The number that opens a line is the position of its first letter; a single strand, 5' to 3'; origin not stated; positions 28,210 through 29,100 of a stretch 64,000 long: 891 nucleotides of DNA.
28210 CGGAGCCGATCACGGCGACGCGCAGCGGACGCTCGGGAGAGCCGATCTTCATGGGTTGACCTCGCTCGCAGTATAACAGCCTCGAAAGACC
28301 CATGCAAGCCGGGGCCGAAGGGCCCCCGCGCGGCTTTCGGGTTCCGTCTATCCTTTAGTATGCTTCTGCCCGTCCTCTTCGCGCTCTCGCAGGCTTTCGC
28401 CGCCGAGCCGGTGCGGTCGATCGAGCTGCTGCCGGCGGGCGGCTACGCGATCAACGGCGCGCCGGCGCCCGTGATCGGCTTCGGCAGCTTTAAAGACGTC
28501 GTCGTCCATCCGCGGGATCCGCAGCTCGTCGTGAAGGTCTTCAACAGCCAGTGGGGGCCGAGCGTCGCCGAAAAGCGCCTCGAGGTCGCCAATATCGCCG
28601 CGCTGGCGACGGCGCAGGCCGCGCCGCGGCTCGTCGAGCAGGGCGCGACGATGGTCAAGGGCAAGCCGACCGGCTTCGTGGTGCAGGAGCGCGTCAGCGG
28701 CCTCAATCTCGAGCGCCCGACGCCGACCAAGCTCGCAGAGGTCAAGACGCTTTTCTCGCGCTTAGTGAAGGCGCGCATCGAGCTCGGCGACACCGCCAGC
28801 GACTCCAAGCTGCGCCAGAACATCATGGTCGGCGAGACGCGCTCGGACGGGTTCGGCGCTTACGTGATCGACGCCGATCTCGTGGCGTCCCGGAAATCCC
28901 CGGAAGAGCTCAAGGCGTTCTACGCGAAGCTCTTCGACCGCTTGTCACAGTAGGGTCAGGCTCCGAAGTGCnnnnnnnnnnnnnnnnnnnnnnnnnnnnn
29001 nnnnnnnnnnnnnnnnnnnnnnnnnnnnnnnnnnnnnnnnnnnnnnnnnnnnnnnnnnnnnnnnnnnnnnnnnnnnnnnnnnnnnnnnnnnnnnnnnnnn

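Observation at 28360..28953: Small secreted protein carrying the full set of protein-kinase catalytic motifs in canonical order and spacing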

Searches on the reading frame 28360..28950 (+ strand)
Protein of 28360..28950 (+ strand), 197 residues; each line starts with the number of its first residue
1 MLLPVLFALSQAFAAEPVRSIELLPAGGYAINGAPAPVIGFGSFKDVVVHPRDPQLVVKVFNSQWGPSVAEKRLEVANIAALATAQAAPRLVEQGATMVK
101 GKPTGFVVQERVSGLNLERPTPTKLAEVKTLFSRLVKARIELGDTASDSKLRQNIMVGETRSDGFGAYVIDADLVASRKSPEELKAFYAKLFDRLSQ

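Call 3: search_protein_families(library=pfam, proteins=[window:28360-28950:+], max_evalue=10)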
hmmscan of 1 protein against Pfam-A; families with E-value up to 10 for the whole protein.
window:28360-28950:+ (197 aa): 2 families
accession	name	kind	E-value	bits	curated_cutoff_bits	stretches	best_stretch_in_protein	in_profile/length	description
PF01636.29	APH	-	0.0049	17.1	23.2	1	51-142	18-107/239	Phosphotransferase enzyme family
PF10707.15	YrbL-PhoP_reg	-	0.0062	16.7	31.5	1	38-83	8-54/185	PhoP regulatory network protein YrbL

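Call 4: search_protein_families(library=ncbifam, proteins=[window:28360-28950:+], max_evalue=10)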
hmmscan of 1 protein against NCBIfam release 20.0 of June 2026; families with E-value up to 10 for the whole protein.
window:28360-28950:+ (197 aa): 0 families

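Call 5: search_solved_structures(query=window:28360-28950:+, max_evalue=10, show_alignments=3)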
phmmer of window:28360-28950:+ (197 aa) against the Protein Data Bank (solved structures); distinct sequences matched with E-value up to 10: 1.
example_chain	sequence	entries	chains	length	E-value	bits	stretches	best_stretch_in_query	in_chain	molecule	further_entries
9x3j_A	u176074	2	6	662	0.73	12.8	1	125-184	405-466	Envelope glycoprotein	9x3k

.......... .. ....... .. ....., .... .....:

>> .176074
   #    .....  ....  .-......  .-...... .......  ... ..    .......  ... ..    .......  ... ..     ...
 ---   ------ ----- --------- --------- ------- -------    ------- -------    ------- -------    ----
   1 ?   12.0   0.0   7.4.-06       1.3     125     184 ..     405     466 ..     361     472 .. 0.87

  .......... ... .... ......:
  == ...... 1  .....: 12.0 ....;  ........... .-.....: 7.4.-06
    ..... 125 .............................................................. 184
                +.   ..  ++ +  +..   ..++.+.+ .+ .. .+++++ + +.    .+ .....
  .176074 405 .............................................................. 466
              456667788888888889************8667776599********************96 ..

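Call 6: find_homologous_proteins(query=window:28360-28950:+, max_evalue=0.001)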
Query window:28360-28950:+ (197 aa): 23 proteins with E <= 0.001 among 647 candidates.
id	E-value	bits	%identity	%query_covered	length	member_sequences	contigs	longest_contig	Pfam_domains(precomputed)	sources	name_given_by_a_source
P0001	2.0e-120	417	100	100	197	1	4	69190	-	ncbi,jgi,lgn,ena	-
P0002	2.5e-79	283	73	94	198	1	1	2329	-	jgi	jgi:hypothetical protein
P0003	5.9e-71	256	66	92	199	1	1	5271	-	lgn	-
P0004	1.7e-70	254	65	92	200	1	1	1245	-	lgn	-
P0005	7.8e-67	243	63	98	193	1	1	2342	-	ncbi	-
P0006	9.4e-66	239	61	99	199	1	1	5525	-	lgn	-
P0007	1.0e-64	236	61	97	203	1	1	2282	-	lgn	-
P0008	4.1e-64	234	63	93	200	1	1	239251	-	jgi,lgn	jgi:hypothetical protein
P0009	2.6e-61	225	60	93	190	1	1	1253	-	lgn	-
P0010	3.0e-60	221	62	85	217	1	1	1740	-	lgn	-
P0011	5.4e-59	217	59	89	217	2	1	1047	-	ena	-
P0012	8.9e-59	216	59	90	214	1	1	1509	-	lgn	-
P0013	1.3e-57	212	58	85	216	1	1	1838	-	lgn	-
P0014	2.2e-56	208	57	85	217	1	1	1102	-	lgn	-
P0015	8.5e-56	207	56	92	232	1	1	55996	-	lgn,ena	-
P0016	2.2e-55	205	57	92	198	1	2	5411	-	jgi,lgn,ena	jgi:hypothetical protein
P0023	1.4e-36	144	44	98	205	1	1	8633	-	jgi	jgi:hypothetical protein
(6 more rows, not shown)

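Call 12: find_encoding_contigs(protein=P0001, flank=6000, max_places=4)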
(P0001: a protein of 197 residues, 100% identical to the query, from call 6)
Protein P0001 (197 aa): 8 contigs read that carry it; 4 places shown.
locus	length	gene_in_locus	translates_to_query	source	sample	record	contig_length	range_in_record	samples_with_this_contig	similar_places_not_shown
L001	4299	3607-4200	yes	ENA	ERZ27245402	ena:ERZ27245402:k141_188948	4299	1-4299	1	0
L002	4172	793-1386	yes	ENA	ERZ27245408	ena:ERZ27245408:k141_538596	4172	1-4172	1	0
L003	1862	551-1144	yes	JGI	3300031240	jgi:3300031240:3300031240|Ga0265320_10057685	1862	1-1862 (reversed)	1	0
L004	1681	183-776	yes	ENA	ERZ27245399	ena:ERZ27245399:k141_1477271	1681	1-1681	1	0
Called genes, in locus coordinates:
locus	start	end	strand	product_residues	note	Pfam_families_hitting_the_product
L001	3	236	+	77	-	?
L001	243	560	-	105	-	-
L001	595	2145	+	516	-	-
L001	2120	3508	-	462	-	PF07992:Pyr_redox_2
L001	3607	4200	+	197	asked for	-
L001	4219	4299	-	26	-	?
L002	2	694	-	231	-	?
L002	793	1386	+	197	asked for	-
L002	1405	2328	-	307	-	PF01073:3Beta_HSD, PF01370:Epimerase, PF07993:NAD_binding_4 (faint), PF16363:GDP_Man_Dehyd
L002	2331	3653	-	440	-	PF02558:ApbA (faint), PF03721:UDPG_MGDP_dh_N, PF00984:UDPG_MGDP_dh, PF03720:UDPG_MGDP_dh_C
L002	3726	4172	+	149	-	?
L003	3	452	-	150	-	?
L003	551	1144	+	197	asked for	-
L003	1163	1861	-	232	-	?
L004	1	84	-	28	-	?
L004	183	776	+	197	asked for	-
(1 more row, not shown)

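Call 13: find_encoding_contigs(protein=P0008, flank=8000, max_places=2)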
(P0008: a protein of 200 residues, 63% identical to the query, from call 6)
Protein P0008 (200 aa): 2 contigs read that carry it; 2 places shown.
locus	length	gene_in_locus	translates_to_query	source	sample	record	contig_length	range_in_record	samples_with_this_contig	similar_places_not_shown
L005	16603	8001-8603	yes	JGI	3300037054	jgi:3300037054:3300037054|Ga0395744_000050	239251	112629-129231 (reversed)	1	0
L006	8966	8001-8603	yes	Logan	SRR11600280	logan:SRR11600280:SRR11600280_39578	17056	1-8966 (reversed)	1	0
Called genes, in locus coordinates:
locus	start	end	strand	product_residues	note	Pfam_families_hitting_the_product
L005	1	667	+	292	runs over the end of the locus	-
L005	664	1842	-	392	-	PF18306:LDcluster4, PF03641:Lysine_decarbox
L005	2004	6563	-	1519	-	PF03098:An_peroxidase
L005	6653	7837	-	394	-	PF02661:Fic (faint)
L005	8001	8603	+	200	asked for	-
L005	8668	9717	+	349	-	PF01641:SelR, PF01625:PMSR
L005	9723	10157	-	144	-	PF00072:Response_reg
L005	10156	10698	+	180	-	-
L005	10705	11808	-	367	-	PF13090:PP_kinase_C (faint), PF13091:PLDc_2, PF17941:PP_kinase_C_1, PF13091:PLDc_2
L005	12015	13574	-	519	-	PF02142:MGS (weak), PF01808:AICARFT_IMPCHas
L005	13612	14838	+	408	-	PF00962:A_deaminase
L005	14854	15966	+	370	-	PF01636:APH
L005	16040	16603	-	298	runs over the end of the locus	PF01263:Aldose_epim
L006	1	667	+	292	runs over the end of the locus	-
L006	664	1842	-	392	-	PF18306:LDcluster4, PF03641:Lysine_decarbox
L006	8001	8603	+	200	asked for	-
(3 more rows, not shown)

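Call 14: find_encoding_contigs(protein=P0015, flank=8000, max_places=2)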
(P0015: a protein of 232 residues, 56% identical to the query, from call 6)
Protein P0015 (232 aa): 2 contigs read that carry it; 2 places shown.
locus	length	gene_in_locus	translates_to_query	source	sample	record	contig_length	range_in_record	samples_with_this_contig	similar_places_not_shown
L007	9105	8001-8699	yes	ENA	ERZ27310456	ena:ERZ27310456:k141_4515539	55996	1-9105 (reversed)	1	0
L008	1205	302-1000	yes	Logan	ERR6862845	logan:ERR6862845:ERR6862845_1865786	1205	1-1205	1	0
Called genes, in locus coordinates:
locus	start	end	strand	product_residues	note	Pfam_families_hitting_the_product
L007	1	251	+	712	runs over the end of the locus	PF11897:DUF3417, PF00343:Phosphorylase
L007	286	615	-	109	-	-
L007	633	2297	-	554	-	-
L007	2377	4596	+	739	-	PF00270:DEAD, PF00271:Helicase_C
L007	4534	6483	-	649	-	PF08323:Glyco_transf_5, PF13439:Glyco_transf_4, PF13579:Glyco_trans_4_4 (weak), PF00534:Glycos_transf_1, PF13692:Glyco_trans_1_4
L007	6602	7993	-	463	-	PF07992:Pyr_redox_2 (weak), PF13454:NAD_binding_9 (faint)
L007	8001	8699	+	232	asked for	-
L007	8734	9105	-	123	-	?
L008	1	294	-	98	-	?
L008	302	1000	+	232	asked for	-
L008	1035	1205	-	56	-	?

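Call 15: search_protein_representatives(protein=window:28360-28950:+)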
Query: 197 residues. Proteins with E-value up to 0.001 (for the whole library): 52; up to 1e-10: 39; up to 1e-30: 13. The best 52 are listed.
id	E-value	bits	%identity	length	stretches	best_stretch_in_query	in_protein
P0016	6.9e-56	205.2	57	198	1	5-196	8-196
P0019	8.0e-48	178.9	54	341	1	15-194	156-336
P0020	2.3e-45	170.9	57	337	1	16-196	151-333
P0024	9.1e-41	155.9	51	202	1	8-197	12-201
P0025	3.7e-40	153.9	46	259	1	11-195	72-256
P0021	3.8e-40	153.9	50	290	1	6-196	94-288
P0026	2.9e-39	151.0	49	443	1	8-195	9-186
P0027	1.2e-38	149.0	46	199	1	18-196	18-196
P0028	8.0e-38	146.3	38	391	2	19-195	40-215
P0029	1.1e-35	139.3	45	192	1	13-196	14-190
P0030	2.5e-34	135.0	46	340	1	29-195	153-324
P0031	4.7e-33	130.8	45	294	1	24-195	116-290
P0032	7.7e-31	123.6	49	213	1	18-193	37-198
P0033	3.4e-28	115.0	45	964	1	25-195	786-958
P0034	1.4e-26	109.7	55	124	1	78-195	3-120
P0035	2.4e-23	99.2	45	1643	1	13-175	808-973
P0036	3.2e-23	98.8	42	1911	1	13-176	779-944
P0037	3.3e-22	95.4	38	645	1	6-192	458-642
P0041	1.8e-16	76.8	43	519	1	25-173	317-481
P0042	1.9e-16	76.7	40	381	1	28-173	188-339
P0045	2.6e-14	69.7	40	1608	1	27-192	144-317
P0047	1.4e-13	67.4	41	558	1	26-191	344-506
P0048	3.5e-13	66.0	44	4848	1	27-173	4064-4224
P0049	3.9e-13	65.9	41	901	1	12-189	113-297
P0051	9.3e-13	64.7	40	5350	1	26-174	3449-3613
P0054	3.4e-12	62.8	36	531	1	14-188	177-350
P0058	2.0e-11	60.3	39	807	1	27-173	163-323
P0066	4.1e-05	39.8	34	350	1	28-177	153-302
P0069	1.7e-04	37.7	38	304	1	36-176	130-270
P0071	4.2e-04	36.5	33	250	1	28-176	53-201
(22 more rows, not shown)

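Call 16: predict_structure(alignment_id=A1)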
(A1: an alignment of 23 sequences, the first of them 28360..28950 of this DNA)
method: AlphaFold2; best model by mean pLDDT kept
length: 197 residues; sequences in the alignment: 23
mean_pLDDT: 93.8   pTM: 0.87
mean pLDDT of the five models: 93.8, 92.8, 92.6, 92.0, 91.4
residues with pLDDT >= 90: 173; 70-90: 11; 50-70: 13; < 50: 0
segments of 3 or more residues with pLDDT < 50: none
pLDDT, mean of each block of 10 residues (from residue 1): 65 84 94 97 95 97 90 97 97 97 97 96 98 98 95 97 97 94 98 96
secondary structure, 60 per line:
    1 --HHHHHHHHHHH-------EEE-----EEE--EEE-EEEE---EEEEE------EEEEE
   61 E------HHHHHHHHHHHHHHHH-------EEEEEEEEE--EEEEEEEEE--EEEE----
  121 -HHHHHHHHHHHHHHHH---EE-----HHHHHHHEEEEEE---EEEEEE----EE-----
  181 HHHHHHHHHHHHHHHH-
elements in order: H3-13 E21-23 E29-31 E34-36 E38-41 E45-49 E56-61 H68-83 E91-99 E102-110 E113-116 H122-137 H148-154 E155-160 E164-169 H181-196

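Call 23: fold_search(model_id=the predicted structure, library=pdb)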
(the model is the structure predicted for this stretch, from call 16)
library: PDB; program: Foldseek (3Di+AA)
matches with E <= 10: 1838; with E <= 0.001: 180
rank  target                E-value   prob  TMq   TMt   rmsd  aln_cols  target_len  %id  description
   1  9fet                  2.2e-06  1.00  0.45  0.31   7.3       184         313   19  Crystal Structure of Human Vaccinia-related kinase 2 (VRK-2) bound to JA-47 (released 2024-09-11)
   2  4lrj_B                3.9e-06  1.00  0.51  0.61   5.2       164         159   19  Bacterial Effector NleH1 Kinase Domain with AMPPNP and Mg2+ (released 2014-01-22)
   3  4o96_A                4.6e-06  1.00  0.49  0.57   5.7       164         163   17  2.60 Angstrom resolution crystal structure of a protein kinase domain of type III effector NleH2 (ECs1814) from Escher (released 2014-01-15)
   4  5uu1                  6.5e-06  1.00  0.46  0.32   7.1       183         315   21  Crystal Structure of Human Vaccinia-related kinase 2 (VRK-2) bound to BI-D1870 (released 2017-03-01)
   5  4lrk_A                9.8e-06  1.00  0.50  0.59   5.3       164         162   17  Bacterial Effector NleH2 Kinase Domain (released 2014-01-22)
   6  4q5e_A                1.0e-05  1.00  0.53  0.61   5.2       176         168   15  Shigella Effector Kinase OspG bound to E2-Ub UbcH7-Ub Conjugate (released 2014-07-02)
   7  4q5h_A                1.0e-05  1.00  0.51  0.58   5.4       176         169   16  Shigella Effector Kinase OspG bound to AMPPNP and E2-Ub UbcH7-Ub Conjugate (released 2014-07-02)
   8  1mru_A                1.2e-05  1.00  0.48  0.37   4.4       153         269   22  Intracellular Ser/Thr protein kinase domain of Mycobacterium tuberculosis PknB. (released 2003-02-11)
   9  3ori_A                1.3e-05  1.00  0.51  0.39   4.5       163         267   22  Mycobacterium tuberculosis PknB kinase domain L33D mutant (crystal form 1) (released 2010-12-15)
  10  3orm                  1.5e-05  1.00  0.53  0.40   4.0       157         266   22  Mycobacterium tuberculosis PknB kinase domain D76A mutant (released 2010-12-15)
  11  2lav_MODEL_1_A        1.5e-05  1.00  0.47  0.29   7.3       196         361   17  NMR solution structure of human Vaccinia-Related Kinase 1 (released 2011-05-04)
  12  4lrj_A                1.6e-05  1.00  0.51  0.61   5.1       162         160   17  Bacterial Effector NleH1 Kinase Domain with AMPPNP and Mg2+ (released 2014-01-22)
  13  4bvu_A                1.9e-05  1.00  0.50  0.57   5.8       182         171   16  Structure of Shigella effector OspG in complex with host UbcH5c- Ubiquitin conjugate (released 2014-01-29)
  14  6ncg_A                2.0e-05  1.00  0.44  0.30   7.6       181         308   19  Crystal Structure of Human Vaccinia-related kinase 2 (VRK-2) bound to pyridin-benzenesulfonamide inhibitor (released 2019-01-16)
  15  1o6y                  2.1e-05  1.00  0.52  0.41   5.9       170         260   24  Catalytic domain of PknB kinase from Mycobacterium tuberculosis (released 2003-01-30)
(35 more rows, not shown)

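Call 24: search_solved_structures(query=A1, max_evalue=10, show_alignments=5)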
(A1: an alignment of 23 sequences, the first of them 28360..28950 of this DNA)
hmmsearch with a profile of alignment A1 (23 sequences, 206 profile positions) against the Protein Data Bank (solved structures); distinct sequences matched with E-value up to 10: 23.
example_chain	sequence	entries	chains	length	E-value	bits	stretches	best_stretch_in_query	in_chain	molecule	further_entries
9tmq_A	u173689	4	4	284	0.092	15.4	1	47-127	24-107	Serine/threonine-protein kinase PknA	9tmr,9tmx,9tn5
4ow8_A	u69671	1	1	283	0.092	15.4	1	47-127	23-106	Serine/threonine-protein kinase PknA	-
6b2q_A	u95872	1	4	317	0.11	15.1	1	47-127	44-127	Serine/threonine-protein kinase PknA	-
4x3f_A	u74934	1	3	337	0.13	14.9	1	47-127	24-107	Serine/threonine-protein kinase PknA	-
6i2p_A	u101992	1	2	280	0.4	13.3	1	45-127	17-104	Serine/threonine-protein kinase PknB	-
9q3j_A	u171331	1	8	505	0.42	13.2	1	74-151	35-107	DUF2088 domain-containing protein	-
7q52_AAA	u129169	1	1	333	0.56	12.9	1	107-133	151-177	Serine/threonine-protein kinase PknG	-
3ori_A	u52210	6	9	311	0.57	12.8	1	45-127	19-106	Serine/threonine protein kinase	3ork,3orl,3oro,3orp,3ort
3f61_A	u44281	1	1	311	0.57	12.8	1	45-127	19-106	Serine/threonine-protein kinase pknB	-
3f69_A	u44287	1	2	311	0.66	12.6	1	45-127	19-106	Serine/threonine-protein kinase pknB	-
4y0x_A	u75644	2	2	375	0.67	12.6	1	107-133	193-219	Serine/threonine-protein kinase PknG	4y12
8hoe_A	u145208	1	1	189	0.82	12.3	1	44-91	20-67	Type III effector HopBF1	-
6pwd_A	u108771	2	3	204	0.83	12.3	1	43-91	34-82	Type III effector HopBF1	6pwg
6b2p_A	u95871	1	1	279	0.87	12.2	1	46-128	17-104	Serine/threonine-protein kinase PknB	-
5u94_A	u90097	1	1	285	0.9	12.2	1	46-127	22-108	Serine/threonine-protein kinase PknB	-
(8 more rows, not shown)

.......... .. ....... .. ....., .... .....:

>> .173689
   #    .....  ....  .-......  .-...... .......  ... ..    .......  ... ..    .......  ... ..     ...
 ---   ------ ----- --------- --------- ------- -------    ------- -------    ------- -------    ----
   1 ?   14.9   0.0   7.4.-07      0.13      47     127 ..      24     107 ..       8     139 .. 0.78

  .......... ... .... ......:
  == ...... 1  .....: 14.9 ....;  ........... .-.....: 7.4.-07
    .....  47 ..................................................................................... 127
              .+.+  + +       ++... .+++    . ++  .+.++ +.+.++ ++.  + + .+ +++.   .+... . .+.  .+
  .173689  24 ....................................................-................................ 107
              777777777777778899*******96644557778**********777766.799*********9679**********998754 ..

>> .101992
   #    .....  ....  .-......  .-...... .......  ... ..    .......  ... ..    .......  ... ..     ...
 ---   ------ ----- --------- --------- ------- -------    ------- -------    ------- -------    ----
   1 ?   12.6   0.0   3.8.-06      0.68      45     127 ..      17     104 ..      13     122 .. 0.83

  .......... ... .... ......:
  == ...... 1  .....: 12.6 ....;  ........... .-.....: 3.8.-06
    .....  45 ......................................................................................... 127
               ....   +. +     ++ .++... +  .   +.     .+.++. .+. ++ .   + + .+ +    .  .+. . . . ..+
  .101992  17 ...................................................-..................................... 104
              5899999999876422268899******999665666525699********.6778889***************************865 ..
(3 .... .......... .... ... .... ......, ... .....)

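Call 27: find_related_loci(query=A1, collection=genome_contigs, flank=8000)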
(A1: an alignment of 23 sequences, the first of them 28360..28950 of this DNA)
Query A1 (197 aa) in genome_contigs; peptide patterns used: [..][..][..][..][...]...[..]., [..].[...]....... (x = any residue, [..] = any of these).
16 stretches matched a pattern; 6 encode a relative of the query (tblastn E <= 1e-3); 6 distinct loci.
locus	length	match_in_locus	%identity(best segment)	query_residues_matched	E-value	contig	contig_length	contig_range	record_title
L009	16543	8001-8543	66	17-197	1e-75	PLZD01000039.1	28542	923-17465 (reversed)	MAG: Elusimicrobia bacterium isolate palsa_1176 73.20120700_P3D.185_contig_61349, whole genome shotgun sequence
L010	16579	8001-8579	49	5-197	1e-44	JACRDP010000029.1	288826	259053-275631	MAG: Elusimicrobia bacterium isolate NC_groundwater_1675_Pr3_B-0.1um_66_20 SR-2_scaffold_141_4096767, whole genome shotg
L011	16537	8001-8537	49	18-196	1e-43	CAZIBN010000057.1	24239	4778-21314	MAG TPA_asm: uncultured Elusimicrobia sp. isolate binchicken_co186_163 genome assembly, contig: NODE_2352_length_24239_c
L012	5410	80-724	36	12-197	1e-25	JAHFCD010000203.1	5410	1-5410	MAG: Elusimicrobia bacterium isolate nzgw213 NODE_20803_length_5411_cov_2.915690, whole genome shotgun sequence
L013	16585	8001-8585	33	28-197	2e-23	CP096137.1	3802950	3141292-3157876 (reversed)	MAG: Elusimicrobiota bacterium isolate JAD_PAG50586_1 chromosome, complete genome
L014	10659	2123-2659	36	9-172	9e-22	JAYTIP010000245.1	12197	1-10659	MAG: Elusimicrobiota bacterium isolate GFS_2774 GFS_2774_244, whole genome shotgun sequence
